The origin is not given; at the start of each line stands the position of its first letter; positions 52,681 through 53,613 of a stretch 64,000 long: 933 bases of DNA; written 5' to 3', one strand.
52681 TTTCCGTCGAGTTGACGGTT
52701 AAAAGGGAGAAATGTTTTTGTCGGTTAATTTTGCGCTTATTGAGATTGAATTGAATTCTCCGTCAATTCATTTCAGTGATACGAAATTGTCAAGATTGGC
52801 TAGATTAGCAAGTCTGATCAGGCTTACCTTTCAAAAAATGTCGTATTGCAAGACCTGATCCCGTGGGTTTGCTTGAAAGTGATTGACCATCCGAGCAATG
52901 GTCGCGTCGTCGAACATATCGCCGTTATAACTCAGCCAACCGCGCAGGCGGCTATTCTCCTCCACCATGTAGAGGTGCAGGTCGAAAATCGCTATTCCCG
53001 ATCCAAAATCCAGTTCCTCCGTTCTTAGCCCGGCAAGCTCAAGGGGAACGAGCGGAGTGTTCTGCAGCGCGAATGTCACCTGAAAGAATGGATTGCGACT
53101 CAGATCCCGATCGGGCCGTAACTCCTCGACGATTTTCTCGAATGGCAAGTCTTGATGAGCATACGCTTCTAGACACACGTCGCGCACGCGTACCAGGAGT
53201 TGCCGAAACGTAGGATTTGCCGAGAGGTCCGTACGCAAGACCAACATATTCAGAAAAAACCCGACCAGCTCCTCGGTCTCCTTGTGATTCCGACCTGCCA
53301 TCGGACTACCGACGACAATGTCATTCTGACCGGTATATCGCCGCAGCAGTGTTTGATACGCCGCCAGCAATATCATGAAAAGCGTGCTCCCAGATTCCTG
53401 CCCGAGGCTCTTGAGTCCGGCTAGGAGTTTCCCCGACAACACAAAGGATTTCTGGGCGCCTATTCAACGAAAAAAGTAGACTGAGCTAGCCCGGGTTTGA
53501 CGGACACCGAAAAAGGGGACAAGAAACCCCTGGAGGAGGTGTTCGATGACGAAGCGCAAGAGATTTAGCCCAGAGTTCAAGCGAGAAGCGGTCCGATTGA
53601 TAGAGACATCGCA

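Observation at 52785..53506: Orphan NRPS condensation-domain half terminating exactly at a REP-like motif and abutting an IS3 copy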

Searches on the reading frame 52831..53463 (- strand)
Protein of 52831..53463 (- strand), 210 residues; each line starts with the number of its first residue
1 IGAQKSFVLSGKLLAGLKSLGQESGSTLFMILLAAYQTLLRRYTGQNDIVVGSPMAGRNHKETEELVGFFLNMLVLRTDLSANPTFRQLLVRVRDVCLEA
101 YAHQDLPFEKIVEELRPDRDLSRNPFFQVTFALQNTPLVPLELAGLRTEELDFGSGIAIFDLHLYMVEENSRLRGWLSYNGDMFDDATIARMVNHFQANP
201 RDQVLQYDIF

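Call 7: search_protein_families(library=pfam, proteins=[window:52831-53463:-], max_evalue=0.01)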
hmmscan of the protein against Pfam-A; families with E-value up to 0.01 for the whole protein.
window:52831-53463:- (210 aa): 1 family
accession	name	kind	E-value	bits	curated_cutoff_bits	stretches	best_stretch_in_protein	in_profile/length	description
PF00668.25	Condensation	-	5.3e-45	154.4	30.6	1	4-197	227-427/456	Condensation domain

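Call 17: find_homologous_proteins(query=window:52834-53460:-, max_evalue=1e-10)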
Query window:52834-53460:- (209 aa): 405 proteins with E <= 1e-10 among 802 candidates; the best 120 are listed.
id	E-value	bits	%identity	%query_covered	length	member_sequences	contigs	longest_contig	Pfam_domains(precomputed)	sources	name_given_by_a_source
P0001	3.3e-117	407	94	93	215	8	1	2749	PF00668.26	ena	-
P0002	4.4e-114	397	99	87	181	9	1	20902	PF00668.26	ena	-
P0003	7.1e-79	282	68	94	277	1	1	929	PF00668.26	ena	-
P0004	4.6e-66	240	59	94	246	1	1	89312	PF00668.26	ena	-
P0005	2.3e-64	235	57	94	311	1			PF00668.26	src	-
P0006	4.5e-64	234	57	94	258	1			PF00668.26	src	-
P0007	1.5e-63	232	60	94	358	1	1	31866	PF00668.26,PF00501.35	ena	-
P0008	2.0e-63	232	57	97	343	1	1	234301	PF00668.26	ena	-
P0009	4.8e-63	231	55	94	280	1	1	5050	PF00668.26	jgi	jgi:non-ribosomal peptide synthetase component F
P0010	5.7e-62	227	57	94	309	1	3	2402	PF00668.26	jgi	jgi:non-ribosomal peptide synthetase component F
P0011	7.0e-62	227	56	89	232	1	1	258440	PF00668.26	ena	-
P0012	7.4e-62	227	58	94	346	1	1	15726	PF00668.26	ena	-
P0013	1.1e-61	226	57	94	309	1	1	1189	PF00668.26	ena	-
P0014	1.8e-61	225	55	94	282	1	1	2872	PF00668.26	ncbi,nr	ncbi:MAG TPA: condensation domain-containing protein, partial [Pyrinomonadaceae bacterium]|nr:conden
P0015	2.3e-60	222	55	100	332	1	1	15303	PF00668.26,PF00501.35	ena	-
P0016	2.8e-60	222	61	83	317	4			PF00668.26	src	-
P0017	3.2e-60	221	60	88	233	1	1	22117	PF00668.26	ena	-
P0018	9.0e-60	220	88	56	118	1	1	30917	PF00668.26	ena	-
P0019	9.3e-60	220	51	97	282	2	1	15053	PF00668.26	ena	-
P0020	1.3e-59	219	56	94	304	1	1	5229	PF00668.26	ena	-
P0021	1.3e-59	219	59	94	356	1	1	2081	PF00668.26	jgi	jgi:non-ribosomal peptide synthetase component F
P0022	2.7e-59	218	56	94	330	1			PF00668.26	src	-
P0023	2.9e-59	218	62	81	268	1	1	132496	PF00668.26,PF00501.35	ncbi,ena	-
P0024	3.5e-59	218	57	94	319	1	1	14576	PF00668.26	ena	-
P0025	7.2e-59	217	54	97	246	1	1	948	PF00668.26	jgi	-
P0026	8.7e-59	217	54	98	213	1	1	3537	PF00668.26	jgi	jgi:non-ribosomal peptide synthetase component F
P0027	9.9e-59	216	56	94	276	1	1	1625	PF00668.26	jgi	jgi:non-ribosomal peptide synthetase component F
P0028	1.0e-58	216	58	89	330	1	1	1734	PF00668.26,PF00501.35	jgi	jgi:non-ribosomal peptide synthetase component F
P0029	2.4e-58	215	59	88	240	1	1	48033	PF00668.26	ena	-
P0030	3.8e-58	215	55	85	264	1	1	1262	PF00668.26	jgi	jgi:non-ribosomal peptide synthetase component F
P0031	4.7e-58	214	57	94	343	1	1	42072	PF00668.26,PF00501.35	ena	-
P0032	5.9e-58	214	64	80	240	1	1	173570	PF00668.26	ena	-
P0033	9.7e-58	213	51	98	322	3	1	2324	PF00668.26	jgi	jgi:non-ribosomal peptide synthetase component F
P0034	1.1e-57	213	56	93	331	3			PF00668.26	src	-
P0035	1.4e-57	213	56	94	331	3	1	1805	PF00668.26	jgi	jgi:non-ribosomal peptide synthetase component F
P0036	1.8e-57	212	58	87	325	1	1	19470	PF00668.26,PF00501.35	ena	-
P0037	1.9e-57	212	50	99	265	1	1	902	PF00668.26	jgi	-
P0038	3.0e-57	212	55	94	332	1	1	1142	PF00668.26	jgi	jgi:non-ribosomal peptide synthetase component F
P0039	6.4e-57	211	54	100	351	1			PF00668.26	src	-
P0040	1.3e-56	210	56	90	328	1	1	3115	PF00668.26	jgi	jgi:hypothetical protein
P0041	2.0e-56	209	58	81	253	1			PF00668.26,PF00501.35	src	-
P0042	2.2e-56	209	56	94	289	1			PF00668.26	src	-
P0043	2.3e-56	209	49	99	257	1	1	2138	PF00668.26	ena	-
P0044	2.9e-56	208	53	94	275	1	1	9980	PF00668.26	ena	-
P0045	3.7e-56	208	54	94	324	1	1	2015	PF00668.26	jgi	jgi:hypothetical protein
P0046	3.7e-56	208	56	81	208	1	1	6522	PF00668.26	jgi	jgi:non-ribosomal peptide synthetase component F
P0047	4.0e-56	208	61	80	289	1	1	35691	PF00668.26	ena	-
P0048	5.6e-56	207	55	94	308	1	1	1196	PF00668.26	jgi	jgi:hypothetical protein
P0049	6.0e-56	207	55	94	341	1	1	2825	PF00668.26,PF00501.35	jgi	jgi:non-ribosomal peptide synthetase component F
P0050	8.5e-56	207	55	94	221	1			PF00668.26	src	-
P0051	1.1e-55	207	57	91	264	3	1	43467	PF00668.26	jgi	jgi:non-ribosomal peptide synthetase component F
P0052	1.2e-55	206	51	97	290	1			PF00668.26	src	-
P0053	1.5e-55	206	56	87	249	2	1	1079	PF00668.26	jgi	jgi:non-ribosomal peptide synthetase component F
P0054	2.6e-55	205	52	94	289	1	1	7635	PF00668.26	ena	-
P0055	2.7e-55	205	53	94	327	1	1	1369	PF00668.26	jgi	jgi:non-ribosomal peptide synthetase component F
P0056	3.3e-55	205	53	94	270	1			PF00668.26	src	-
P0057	3.8e-55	205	58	82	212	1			PF00668.26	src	-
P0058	9.2e-55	204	53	94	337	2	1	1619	PF00668.26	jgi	jgi:non-ribosomal peptide synthetase component F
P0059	9.4e-55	203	51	93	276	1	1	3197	PF00668.26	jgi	jgi:non-ribosomal peptide synthetase component F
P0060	1.1e-54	203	55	93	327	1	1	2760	PF00668.26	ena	-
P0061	1.3e-54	203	51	92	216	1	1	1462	PF00668.26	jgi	-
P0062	1.7e-54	203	54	93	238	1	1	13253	PF00668.26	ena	-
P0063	2.4e-54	202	53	94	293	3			PF00668.26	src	-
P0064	3.1e-54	202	61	80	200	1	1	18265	PF00668.26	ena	-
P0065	3.1e-54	202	54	89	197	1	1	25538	PF00668.26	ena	-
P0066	3.6e-54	202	56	87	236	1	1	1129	PF00668.26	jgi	-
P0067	3.7e-54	202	52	94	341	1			PF00668.26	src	-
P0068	3.9e-54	201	58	75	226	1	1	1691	PF00668.26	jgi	jgi:non-ribosomal peptide synthetase component F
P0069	4.1e-54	201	52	94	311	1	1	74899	PF00668.26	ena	-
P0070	5.0e-54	201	50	98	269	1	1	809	PF00668.26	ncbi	ncbi:MAG: condensation domain-containing protein, partial [Microcystis panniformis]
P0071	6.8e-54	201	51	94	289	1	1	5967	PF00668.26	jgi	jgi:non-ribosomal peptide synthetase component F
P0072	7.2e-54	201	54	90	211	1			PF00668.26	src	-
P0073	1.0e-53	200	54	88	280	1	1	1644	PF00668.26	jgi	jgi:non-ribosomal peptide synthetase component F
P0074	1.1e-53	200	53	94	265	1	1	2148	PF00668.26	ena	-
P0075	1.8e-53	199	54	94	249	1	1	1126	PF00668.26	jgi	jgi:non-ribosomal peptide synthetase component F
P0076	1.8e-53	199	61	79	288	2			PF00668.26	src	-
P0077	2.0e-53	199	53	94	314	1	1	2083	PF00668.26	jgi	jgi:aspartate racemase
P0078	2.3e-53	199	60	80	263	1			PF00668.26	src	-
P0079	3.4e-53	198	55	90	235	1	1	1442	PF00668.26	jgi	jgi:non-ribosomal peptide synthetase component F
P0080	4.3e-53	198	51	96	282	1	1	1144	PF00668.26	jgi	jgi:non-ribosomal peptide synthetase component F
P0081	5.0e-53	198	50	97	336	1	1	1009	PF00668.26,PF00501.35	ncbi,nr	ncbi:MAG TPA: condensation domain-containing protein, partial [Candidatus Angelobacter sp.]|nr:conde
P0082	5.1e-53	198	51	94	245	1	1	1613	PF00668.26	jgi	jgi:non-ribosomal peptide synthetase component F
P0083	1.4e-52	196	59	80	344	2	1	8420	PF00668.26,PF00501.35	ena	-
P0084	1.7e-52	196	56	86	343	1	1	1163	PF00668.26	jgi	jgi:hypothetical protein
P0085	1.8e-52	196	54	94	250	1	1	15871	PF00668.26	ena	-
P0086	2.3e-52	196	58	79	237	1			PF00668.26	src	-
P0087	2.7e-52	195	59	80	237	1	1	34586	PF00668.26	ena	-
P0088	3.5e-52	195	52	88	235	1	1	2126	PF00668.26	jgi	jgi:non-ribosomal peptide synthetase component F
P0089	5.1e-52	195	59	76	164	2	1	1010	PF00668.26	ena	-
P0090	5.7e-52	194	57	82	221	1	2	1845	PF00668.26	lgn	-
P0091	9.7e-52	194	65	69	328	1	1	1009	PF00668.26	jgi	jgi:non-ribosomal peptide synthetase component F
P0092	1.0e-51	194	51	98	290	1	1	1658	PF00668.26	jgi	jgi:non-ribosomal peptide synthetase component F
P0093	1.2e-51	193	49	94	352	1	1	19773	PF00668.26,PF00501.35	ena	-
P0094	1.3e-51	193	53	87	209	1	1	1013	PF00668.26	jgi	jgi:non-ribosomal peptide synthetase component F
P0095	1.7e-51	193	51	92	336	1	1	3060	PF00668.26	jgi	jgi:hypothetical protein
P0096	1.8e-51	193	50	94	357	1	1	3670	PF00668.26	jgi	jgi:hypothetical protein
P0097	2.1e-51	193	50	97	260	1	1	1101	PF00668.26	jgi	jgi:non-ribosomal peptide synthetase component F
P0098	2.1e-51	193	54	94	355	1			PF00668.26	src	-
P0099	2.2e-51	192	53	87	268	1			PF00668.26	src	-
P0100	2.6e-51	192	55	80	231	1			PF00668.26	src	-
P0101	3.2e-51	192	51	93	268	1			PF00668.26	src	-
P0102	3.6e-51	192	60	77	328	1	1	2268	PF00668.26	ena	-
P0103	3.7e-51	192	59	81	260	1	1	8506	PF00668.26,PF00501.35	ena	-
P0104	5.1e-51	191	57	74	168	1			PF00668.26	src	-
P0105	5.7e-51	191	59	80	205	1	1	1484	PF00668.26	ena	-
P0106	6.7e-51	191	53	90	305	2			PF00668.26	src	-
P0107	6.9e-51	191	66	69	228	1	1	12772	PF00668.26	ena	-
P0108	7.4e-51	191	55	87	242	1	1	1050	PF00668.26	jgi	jgi:non-ribosomal peptide synthetase component F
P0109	7.6e-51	191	48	87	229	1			PF00668.26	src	-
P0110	1.2e-50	190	57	80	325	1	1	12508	PF00668.26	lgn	-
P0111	1.2e-50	190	49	93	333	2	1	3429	PF00668.26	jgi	jgi:hypothetical protein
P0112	1.4e-50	190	55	84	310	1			PF00668.26,PF00501.35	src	-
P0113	1.5e-50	190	53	89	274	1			PF00668.26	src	-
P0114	1.6e-50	190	56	80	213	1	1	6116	PF00668.26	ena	-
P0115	2.1e-50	189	56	82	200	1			PF00668.26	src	-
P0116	3.8e-50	188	56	84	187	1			PF00668.26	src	-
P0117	5.6e-50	188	52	94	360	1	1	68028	PF00668.26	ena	-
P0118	5.7e-50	188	59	75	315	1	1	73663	PF00668.26,PF00501.35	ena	-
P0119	8.9e-50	187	54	87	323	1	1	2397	PF00668.26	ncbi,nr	ncbi:MAG TPA: condensation domain-containing protein, partial [Pyrinomonadaceae bacterium]|nr:conden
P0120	9.7e-50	187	55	80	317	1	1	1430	PF00668.26,PF00501.35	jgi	-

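Call 18: find_encoding_contigs(protein=P0002, flank=10000, max_places=6)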
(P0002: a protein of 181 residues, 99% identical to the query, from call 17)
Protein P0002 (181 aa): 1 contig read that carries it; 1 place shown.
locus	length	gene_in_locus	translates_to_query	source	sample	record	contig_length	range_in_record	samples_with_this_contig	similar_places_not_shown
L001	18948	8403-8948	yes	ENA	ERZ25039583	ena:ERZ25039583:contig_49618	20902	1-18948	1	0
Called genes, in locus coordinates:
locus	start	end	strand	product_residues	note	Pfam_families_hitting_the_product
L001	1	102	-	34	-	?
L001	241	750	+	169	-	PF07291:MauE (weak), PF07681:DoxX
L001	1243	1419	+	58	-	-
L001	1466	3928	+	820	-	PF00463:ICL, PF13714:PEP_mutase, PF00463:ICL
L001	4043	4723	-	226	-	PF02475:TRM5-TYW2_MTfase (weak), PF08123:DOT1 (weak), PF06325:PrmA (weak), PF12847:Methyltransf_18 (weak), PF13847:Methyltransf_31, PF13649:Methyltransf_25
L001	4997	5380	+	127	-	-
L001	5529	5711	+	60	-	-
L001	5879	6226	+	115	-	-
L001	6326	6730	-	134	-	PF07843:DUF1634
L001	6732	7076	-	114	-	PF01925:TauE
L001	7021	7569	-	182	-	PF01925:TauE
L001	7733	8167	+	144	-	PF00582:Usp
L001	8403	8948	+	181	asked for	PF00668:Condensation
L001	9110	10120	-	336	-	PF08239:SH3_3 (weak)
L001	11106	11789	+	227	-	PF04542:Sigma70_r2, PF04545:Sigma70_r4, PF08281:Sigma70_r4_2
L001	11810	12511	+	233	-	-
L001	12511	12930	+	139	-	-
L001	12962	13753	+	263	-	PF00082:Peptidase_S8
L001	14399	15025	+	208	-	-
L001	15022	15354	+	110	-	-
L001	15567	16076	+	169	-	-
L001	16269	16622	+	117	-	PF05635:23S_rRNA_IVP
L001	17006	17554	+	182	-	PF10543:ORF6N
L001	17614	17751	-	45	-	-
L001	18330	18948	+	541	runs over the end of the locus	PF00270:DEAD, PF04851:ResIII, PF18766:SWI2_SNF2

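Call 19: find_encoding_contigs(protein=P0001, flank=10000, max_places=6)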
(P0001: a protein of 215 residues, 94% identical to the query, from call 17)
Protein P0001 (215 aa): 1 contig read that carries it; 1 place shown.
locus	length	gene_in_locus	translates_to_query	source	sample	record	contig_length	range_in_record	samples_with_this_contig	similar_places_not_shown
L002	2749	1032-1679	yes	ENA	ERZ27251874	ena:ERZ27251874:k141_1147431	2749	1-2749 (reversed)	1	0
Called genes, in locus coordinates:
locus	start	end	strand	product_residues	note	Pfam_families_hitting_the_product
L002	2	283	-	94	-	?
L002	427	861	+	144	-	PF00582:Usp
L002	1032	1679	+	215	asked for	PF00668:Condensation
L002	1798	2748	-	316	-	?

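Call 20: find_encoding_contigs(protein=P0018, flank=10000, max_places=6)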
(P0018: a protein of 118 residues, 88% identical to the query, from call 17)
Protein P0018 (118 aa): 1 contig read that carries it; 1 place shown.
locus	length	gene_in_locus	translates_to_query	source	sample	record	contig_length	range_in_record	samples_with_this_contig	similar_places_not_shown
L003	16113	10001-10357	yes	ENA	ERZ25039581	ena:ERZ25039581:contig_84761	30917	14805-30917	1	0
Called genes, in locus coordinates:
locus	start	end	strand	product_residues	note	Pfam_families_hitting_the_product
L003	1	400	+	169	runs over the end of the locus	PF07291:MauE (weak), PF07681:DoxX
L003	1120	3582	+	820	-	PF00463:ICL, PF13714:PEP_mutase, PF00463:ICL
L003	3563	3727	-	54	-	-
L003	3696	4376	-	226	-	PF02475:TRM5-TYW2_MTfase (weak), PF08123:DOT1 (weak), PF06325:PrmA (weak), PF12847:Methyltransf_18 (weak), PF13847:Methyltransf_31, PF13649:Methyltransf_25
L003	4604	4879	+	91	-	-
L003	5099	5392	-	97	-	-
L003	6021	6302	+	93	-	-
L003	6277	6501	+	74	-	-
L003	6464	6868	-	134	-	PF07843:DUF1634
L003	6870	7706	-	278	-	PF01925:TauE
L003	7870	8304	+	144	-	PF00582:Usp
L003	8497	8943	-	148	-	PF00665:rve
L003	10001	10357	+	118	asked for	PF00668:Condensation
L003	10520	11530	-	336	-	PF08239:SH3_3 (weak)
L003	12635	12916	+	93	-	PF04542:Sigma70_r2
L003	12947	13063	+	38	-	-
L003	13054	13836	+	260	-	-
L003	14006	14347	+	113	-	-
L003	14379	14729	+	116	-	PF00082:Peptidase_S8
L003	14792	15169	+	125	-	PF00082:Peptidase_S8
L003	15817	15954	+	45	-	-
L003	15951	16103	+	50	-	-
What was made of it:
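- No second copy of the relic is seen in another context: all close copies sit between Usp and the SH3 gene (calls 18-20).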

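Call 60: list_cluster_members(proteins=[P0001, P0002, P0018, P0003])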
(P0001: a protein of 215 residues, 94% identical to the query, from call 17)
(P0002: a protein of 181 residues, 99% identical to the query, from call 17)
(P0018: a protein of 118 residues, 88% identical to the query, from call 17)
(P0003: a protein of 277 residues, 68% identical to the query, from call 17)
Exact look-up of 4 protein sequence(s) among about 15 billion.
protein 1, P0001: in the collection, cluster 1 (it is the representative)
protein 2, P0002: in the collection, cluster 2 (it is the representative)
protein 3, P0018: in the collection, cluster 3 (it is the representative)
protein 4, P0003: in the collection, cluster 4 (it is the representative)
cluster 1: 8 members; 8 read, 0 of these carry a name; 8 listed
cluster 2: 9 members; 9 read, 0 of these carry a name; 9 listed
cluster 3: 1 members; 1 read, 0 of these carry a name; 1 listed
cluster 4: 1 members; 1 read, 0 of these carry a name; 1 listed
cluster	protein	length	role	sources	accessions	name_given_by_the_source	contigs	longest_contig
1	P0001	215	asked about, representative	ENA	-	-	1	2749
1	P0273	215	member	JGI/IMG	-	-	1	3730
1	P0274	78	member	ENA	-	-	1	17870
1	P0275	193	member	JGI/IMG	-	-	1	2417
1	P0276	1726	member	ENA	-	-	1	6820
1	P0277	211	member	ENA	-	-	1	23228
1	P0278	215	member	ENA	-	-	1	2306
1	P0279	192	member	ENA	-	-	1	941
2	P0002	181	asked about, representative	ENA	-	-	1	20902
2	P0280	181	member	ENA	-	-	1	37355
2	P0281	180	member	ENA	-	-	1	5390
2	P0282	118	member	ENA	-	-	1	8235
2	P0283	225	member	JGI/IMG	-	-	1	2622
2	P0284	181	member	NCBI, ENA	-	-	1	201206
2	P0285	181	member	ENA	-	-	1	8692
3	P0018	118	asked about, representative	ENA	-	-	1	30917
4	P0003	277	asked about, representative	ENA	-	-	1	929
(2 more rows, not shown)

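Call 62: find_encoding_contigs(protein=P0276, flank=10000, max_places=3)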
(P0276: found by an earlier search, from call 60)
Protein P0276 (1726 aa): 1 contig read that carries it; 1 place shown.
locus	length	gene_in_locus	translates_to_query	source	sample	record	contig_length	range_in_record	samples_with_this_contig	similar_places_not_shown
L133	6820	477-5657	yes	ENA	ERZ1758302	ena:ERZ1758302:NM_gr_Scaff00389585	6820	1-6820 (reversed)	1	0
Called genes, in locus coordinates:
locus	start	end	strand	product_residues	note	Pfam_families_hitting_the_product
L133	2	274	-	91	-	?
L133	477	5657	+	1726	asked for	PF00501:AMP-binding, PF13193:AMP-binding_C, PF00550:PP-binding, PF00668:Condensation, PF00501:AMP-binding, PF13193:AMP-binding_C, PF00550:PP-binding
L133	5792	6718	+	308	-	PF01797:Y1_Tnp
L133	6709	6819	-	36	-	?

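Call 67: find_related_loci(query=P0276, collection=metagenome_contigs, flank=8000)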
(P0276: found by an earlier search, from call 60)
Query P0276 (1726 aa) in metagenome_contigs; peptide patterns used: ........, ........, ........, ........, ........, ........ (x = any residue, [..] = any of these).
600 stretches matched a pattern (row limit reached: there are more); 578 encode a relative of the query (tblastn E <= 1e-3); the best 80 are kept; 79 distinct loci.
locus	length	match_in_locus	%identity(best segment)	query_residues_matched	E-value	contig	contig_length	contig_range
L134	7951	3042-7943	60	48-1705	0e+0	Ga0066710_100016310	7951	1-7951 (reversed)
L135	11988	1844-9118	53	18-1724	0e+0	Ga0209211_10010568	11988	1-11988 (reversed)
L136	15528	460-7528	54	19-1722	0e+0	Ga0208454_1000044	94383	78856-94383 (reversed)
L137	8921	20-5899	49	47-1706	0e+0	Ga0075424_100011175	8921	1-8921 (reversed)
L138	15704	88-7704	46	20-1723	0e+0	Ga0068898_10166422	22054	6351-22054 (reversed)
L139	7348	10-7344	45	46-1724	0e+0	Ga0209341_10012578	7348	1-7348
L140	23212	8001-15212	42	2-1709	0e+0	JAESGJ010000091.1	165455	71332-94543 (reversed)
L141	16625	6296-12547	43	64-1707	0e+0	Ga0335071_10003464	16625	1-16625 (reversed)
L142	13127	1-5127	43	64-1697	0e+0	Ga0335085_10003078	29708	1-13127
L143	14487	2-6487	43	63-1725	0e+0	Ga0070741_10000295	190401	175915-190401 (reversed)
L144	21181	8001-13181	43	50-1698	0e+0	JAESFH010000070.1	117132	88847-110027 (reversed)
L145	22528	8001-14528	41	42-1696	0e+0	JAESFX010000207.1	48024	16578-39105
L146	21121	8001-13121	43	46-1696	0e+0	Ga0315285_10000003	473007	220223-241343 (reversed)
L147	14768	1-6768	44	43-1695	0e+0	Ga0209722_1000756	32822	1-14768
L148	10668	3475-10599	44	57-1699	0e+0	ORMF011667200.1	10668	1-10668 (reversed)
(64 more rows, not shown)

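Call 68: find_encoding_contigs(protein=P0274, flank=10000, max_places=2)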
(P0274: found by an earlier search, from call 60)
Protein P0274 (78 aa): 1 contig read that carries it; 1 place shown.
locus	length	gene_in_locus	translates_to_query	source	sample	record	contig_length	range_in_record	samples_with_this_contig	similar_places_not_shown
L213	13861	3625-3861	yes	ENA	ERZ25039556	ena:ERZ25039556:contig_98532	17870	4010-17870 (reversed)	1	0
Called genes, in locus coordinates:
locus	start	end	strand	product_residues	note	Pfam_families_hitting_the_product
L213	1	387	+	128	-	?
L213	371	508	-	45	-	-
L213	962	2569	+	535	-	PF00668:Condensation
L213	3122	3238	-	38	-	-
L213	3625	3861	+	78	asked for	PF13193:AMP-binding_C (weak)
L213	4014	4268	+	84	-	PF00550:PP-binding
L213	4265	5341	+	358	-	PF00501:AMP-binding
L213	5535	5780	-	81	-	-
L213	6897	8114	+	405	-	PF00355:Rieske, PF19301:LigXa_C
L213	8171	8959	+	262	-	PF00596:Aldolase_II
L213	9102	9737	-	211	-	PF00248:Aldo_ket_red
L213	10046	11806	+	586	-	PF01609:DDE_Tnp_1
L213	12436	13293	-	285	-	-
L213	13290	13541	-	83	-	-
